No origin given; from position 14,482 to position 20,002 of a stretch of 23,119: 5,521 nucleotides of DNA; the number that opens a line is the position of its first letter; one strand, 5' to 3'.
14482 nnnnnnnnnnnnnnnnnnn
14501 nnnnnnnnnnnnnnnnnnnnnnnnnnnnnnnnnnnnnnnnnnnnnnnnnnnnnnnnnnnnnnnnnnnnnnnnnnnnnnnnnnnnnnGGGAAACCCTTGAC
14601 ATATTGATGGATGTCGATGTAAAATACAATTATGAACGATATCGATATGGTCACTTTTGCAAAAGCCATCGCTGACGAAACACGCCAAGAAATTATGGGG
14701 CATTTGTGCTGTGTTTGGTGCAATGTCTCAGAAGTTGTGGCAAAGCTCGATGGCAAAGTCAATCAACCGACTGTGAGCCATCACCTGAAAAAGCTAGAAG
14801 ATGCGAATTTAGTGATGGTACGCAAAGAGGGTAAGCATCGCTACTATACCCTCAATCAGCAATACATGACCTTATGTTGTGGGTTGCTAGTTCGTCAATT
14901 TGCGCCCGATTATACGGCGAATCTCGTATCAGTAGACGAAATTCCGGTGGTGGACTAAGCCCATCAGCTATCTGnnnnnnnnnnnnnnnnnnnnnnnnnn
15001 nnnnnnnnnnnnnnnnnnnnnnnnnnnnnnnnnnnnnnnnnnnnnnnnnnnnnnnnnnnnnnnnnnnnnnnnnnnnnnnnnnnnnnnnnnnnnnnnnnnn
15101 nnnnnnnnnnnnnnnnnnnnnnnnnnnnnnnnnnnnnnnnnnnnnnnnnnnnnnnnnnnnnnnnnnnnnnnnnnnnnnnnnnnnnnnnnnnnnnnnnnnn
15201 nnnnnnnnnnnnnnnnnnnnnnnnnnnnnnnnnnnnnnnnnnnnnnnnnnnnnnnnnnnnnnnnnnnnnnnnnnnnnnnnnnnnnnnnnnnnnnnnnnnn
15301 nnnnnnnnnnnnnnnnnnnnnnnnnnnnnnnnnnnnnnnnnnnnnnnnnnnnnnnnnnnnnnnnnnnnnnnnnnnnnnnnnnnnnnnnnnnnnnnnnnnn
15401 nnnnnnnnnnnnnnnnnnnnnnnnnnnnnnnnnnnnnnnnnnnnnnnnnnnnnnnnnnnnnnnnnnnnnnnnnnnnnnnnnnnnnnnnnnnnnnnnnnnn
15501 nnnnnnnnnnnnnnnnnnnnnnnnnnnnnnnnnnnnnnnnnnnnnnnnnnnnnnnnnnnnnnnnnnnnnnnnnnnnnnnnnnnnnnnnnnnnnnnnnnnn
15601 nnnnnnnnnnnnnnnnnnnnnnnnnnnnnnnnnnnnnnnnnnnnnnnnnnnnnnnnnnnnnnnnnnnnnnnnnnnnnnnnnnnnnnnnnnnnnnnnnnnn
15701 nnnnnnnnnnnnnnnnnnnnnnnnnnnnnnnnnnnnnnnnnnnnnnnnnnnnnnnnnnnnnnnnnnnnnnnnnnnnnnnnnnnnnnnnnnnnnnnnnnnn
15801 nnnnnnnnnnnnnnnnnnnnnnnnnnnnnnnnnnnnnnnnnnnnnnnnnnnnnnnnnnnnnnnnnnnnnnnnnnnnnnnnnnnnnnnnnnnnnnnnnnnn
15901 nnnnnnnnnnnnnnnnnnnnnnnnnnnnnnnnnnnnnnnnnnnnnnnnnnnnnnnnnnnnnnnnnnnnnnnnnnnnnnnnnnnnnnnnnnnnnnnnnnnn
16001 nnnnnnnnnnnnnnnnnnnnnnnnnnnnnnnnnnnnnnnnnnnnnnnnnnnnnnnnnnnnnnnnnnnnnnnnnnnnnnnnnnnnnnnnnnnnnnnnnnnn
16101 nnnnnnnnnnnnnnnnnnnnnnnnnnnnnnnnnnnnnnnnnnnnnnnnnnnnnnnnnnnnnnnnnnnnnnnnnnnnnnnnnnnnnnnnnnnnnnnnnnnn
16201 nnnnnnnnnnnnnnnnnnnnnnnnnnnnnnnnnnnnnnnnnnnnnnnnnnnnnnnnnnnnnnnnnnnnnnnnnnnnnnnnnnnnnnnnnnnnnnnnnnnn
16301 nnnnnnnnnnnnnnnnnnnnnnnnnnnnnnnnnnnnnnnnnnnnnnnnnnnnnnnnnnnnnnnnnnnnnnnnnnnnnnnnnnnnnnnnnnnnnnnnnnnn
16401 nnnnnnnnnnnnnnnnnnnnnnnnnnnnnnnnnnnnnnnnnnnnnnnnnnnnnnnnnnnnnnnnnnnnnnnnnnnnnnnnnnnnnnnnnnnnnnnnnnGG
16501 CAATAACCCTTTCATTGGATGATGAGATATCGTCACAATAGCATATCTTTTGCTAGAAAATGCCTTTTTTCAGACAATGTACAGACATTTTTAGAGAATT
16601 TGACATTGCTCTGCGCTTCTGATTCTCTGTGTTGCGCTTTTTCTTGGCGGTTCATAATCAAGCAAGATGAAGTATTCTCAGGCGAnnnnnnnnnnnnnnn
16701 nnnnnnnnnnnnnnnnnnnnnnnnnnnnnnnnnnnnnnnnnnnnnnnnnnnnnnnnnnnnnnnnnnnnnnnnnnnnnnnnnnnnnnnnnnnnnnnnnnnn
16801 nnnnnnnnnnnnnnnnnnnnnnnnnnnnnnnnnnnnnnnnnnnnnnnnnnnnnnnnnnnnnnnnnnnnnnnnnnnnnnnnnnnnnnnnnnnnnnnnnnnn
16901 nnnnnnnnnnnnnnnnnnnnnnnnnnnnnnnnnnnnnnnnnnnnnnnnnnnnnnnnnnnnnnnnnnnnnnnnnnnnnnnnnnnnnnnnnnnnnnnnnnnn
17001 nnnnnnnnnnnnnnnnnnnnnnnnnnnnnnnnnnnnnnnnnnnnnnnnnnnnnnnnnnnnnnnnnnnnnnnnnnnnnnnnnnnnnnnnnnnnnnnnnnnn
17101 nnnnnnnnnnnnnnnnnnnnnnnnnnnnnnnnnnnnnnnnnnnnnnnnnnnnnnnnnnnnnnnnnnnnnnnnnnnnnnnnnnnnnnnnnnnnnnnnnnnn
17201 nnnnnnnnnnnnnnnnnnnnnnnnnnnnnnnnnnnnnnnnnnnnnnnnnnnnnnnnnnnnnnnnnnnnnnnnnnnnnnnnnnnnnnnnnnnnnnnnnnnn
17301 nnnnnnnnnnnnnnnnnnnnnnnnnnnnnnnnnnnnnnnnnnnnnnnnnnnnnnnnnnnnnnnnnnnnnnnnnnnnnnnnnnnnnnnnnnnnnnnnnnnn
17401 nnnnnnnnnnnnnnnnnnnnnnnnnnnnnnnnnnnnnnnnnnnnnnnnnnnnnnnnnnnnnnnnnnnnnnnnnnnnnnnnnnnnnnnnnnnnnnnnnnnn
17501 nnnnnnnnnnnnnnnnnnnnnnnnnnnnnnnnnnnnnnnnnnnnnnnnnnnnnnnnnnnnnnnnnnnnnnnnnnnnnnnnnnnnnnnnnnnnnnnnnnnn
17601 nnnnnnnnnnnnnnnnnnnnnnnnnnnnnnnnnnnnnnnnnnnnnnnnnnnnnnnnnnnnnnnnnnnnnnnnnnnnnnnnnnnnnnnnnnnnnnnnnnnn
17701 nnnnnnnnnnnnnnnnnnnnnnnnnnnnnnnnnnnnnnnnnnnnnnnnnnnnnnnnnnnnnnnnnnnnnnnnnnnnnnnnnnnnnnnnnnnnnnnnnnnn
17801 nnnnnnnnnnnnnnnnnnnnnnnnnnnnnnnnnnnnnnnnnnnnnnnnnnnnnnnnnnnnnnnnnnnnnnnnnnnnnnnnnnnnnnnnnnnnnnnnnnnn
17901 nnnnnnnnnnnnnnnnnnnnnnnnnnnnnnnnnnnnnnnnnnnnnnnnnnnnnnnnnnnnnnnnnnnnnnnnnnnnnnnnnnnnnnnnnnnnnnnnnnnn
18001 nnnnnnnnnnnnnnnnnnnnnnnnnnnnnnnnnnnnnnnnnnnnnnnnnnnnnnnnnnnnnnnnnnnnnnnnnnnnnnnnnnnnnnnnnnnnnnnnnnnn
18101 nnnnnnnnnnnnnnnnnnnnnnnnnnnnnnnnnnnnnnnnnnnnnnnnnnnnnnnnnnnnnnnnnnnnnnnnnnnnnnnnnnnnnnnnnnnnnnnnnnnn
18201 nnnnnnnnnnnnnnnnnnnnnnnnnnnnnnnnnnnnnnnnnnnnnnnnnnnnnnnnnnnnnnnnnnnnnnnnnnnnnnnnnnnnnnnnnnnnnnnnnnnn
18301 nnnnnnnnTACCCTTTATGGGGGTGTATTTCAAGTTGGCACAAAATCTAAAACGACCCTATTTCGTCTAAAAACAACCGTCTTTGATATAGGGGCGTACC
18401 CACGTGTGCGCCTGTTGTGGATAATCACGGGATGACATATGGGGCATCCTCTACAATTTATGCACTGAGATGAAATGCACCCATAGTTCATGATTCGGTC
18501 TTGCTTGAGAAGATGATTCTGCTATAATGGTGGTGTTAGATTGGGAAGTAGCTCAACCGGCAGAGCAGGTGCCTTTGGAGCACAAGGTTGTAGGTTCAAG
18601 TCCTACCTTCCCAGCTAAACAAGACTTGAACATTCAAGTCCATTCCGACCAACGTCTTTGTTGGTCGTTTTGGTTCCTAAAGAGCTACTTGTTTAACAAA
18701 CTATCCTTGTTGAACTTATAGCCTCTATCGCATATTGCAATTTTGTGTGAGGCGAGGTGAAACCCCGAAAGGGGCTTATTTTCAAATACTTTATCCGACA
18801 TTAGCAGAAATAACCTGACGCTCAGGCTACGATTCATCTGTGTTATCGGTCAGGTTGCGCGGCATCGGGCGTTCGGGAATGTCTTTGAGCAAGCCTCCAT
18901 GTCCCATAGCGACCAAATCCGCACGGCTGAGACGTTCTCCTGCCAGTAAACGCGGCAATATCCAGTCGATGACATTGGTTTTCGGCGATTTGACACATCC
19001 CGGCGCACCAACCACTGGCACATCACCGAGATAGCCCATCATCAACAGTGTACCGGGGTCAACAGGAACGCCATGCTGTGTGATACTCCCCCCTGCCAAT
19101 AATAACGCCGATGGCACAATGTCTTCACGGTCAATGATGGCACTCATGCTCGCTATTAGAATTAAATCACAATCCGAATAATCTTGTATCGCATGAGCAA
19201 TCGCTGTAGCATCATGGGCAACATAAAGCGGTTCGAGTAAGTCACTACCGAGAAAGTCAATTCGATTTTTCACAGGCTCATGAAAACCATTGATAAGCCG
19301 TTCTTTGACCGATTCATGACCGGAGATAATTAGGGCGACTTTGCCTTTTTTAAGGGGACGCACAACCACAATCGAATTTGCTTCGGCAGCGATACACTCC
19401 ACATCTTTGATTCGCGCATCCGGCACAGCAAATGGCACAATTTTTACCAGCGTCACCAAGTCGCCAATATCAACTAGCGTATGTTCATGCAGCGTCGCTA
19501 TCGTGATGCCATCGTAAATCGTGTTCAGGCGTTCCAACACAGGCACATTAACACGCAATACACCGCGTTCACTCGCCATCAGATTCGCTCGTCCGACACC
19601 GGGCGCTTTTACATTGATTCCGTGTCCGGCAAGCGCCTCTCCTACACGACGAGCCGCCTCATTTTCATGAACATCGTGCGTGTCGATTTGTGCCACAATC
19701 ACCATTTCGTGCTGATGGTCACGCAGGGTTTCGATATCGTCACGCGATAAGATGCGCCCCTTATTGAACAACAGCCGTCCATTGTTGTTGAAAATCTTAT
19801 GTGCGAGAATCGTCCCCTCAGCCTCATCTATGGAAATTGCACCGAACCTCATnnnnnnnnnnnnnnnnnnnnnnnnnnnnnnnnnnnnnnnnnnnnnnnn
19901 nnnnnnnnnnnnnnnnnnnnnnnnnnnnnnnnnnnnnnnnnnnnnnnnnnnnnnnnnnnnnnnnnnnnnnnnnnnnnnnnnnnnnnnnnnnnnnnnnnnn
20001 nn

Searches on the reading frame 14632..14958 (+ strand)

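Call 25: search_protein_families(library=pfam, proteins=[window:14632-14958:+], max_evalue=0.01)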
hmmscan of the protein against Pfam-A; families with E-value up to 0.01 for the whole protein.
window:14632-14958:+ (108 aa): 8 families
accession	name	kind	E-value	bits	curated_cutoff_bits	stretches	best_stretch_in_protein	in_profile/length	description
PF01022.26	HTH_5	-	3.9e-09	36.7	22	1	15-61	1-45/47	Bacterial regulatory protein, arsR family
PF12840.13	HTH_20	-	1.2e-07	32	27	1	15-64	3-51/51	Helix-turn-helix domain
PF24033.1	DUF7342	-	0.00064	20.2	31.6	1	42-81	28-67/150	Family of unknown function (DUF7342)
PF01978.25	TrmB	-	0.00069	19.9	25.6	1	42-74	33-65/68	Sugar-specific transcriptional regulator TrmB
PF03965.22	Penicillinase_R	-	0.0007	20.4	22.6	1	30-76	18-66/115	Penicillinase repressor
PF07106.19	TBPIP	-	0.0012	19.1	22.8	1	31-74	18-61/62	TBPIP/Hop2 winged helix domain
PF01316.27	Arg_repressor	-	0.0022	18.1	27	1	41-76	34-66/70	Arginine repressor, DNA binding domain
PF01047.28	MarR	-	0.004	17.5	24.6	0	42-65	28-51/59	MarR family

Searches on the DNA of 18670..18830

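Call 80: search_rna_families(source=window, start=18670, end=18830, threshold=evalue, max_evalue=10)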
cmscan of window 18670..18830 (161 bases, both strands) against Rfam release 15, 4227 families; matches with E-value up to 10: 2.
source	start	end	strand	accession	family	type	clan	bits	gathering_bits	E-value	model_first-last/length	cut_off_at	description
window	18741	18785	+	RF01701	Cyano-1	Gene; sRNA;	-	13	41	8.6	1-69/69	no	Cyano-1 RNA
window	18761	18777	+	RF01346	CRISPR-DR36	Gene; CRISPR;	-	11.7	38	2.8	15-31/36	no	CRISPR RNA direct repeat element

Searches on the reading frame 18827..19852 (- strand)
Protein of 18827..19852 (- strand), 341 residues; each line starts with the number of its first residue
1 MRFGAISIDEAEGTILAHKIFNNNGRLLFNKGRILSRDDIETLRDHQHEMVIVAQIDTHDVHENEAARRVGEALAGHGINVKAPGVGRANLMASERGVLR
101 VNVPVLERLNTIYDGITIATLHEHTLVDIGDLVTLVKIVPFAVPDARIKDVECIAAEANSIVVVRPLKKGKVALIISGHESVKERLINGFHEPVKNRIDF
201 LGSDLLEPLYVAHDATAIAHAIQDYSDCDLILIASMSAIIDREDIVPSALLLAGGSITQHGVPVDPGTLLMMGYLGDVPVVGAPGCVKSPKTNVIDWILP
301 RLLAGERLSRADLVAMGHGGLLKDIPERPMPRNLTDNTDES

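Call 25: search_protein_families(library=pfam, proteins=[window:18827-19852:-], max_evalue=0.01)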
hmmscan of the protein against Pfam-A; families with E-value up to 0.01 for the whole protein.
window:18827-19852:- (341 aa): 1 family
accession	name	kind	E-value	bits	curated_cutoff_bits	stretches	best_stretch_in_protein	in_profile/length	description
PF00994.29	MoCF_biosynth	-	0.0068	16.6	26.6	0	174-302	2-142/144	Probable molybdopterin binding domain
